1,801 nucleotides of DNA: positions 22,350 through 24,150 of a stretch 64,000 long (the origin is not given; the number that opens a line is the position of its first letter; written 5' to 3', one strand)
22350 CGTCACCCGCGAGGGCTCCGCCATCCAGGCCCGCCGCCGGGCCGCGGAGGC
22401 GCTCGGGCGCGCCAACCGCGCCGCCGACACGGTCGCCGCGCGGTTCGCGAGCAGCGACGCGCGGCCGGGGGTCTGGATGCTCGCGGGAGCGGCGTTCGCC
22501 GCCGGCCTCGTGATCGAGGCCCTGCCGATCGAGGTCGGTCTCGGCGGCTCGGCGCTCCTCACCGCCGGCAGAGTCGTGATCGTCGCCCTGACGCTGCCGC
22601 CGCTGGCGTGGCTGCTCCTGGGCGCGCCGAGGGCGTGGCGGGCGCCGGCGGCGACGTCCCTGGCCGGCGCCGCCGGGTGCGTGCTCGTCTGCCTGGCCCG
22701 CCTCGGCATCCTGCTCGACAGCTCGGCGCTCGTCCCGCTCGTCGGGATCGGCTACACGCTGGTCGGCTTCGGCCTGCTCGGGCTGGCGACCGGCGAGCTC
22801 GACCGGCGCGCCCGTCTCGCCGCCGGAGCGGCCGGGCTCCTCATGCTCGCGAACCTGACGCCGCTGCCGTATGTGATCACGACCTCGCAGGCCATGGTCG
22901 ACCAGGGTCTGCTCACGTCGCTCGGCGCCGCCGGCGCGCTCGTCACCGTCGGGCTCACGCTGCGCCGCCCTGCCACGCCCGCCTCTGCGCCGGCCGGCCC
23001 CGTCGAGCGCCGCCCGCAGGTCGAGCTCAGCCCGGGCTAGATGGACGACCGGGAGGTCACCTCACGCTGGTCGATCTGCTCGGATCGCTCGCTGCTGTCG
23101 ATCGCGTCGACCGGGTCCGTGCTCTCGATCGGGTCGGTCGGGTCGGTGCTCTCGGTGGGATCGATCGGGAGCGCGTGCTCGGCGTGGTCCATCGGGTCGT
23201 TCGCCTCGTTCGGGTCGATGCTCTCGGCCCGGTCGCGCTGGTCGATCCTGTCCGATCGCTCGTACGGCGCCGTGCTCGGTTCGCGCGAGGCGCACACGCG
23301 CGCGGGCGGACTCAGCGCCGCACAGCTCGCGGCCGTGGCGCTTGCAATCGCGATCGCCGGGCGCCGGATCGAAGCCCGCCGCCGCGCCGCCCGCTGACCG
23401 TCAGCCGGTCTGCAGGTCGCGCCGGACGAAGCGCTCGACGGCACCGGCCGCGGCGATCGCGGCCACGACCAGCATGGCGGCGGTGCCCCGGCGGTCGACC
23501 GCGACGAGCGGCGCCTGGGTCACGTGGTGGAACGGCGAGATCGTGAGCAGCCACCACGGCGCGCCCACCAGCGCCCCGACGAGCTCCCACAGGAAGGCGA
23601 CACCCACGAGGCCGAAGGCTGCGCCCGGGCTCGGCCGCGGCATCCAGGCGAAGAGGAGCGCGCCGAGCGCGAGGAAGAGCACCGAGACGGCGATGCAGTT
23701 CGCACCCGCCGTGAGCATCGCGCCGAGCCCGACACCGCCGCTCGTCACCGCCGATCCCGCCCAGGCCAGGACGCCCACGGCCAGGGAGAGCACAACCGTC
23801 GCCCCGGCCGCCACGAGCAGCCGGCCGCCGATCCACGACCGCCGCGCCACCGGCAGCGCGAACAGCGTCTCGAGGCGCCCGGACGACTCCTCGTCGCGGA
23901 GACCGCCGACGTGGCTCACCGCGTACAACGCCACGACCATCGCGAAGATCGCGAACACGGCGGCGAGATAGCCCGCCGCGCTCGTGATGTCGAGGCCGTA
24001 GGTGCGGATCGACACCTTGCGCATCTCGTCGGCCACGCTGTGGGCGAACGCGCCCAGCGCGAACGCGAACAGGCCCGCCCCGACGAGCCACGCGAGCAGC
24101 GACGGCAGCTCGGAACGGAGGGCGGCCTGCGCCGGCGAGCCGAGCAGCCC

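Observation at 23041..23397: Small ORF built from 23 uninterrupted Ser-X-X triplets, start-coupled to a CPBP protease gene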

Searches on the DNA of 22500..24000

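Call 24: search_rna_families(source=window, start=22500, end=24000, threshold=evalue, max_evalue=1)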
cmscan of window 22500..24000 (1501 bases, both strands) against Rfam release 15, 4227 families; matches with E-value up to 1: 0.
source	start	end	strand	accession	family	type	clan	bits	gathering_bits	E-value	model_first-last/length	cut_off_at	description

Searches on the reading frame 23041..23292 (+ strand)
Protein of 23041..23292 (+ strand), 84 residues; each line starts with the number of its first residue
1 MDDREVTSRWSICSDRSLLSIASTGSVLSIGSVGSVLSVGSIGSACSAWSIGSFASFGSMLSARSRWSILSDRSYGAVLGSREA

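Call 51: predict_structure(alignment_id=A3)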
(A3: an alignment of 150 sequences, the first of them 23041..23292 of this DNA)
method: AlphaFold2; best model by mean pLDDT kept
length: 84 residues; sequences in the alignment: 150
mean_pLDDT: 53.1   pTM: 0.25
mean pLDDT of the five models: 53.1, 52.9, 50.3, 47.5, 46.9
residues with pLDDT >= 90: 0; 70-90: 0; 50-70: 52; < 50: 32
segments of 3 or more residues with pLDDT < 50: 7-17, 19-21, 23-29
pLDDT, mean of each block of 10 residues (from residue 1): 48 43 46 48 52 62 64 59 58
secondary structure, 60 per line:
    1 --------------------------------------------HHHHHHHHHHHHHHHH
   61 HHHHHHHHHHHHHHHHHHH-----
elements in order: H45-79
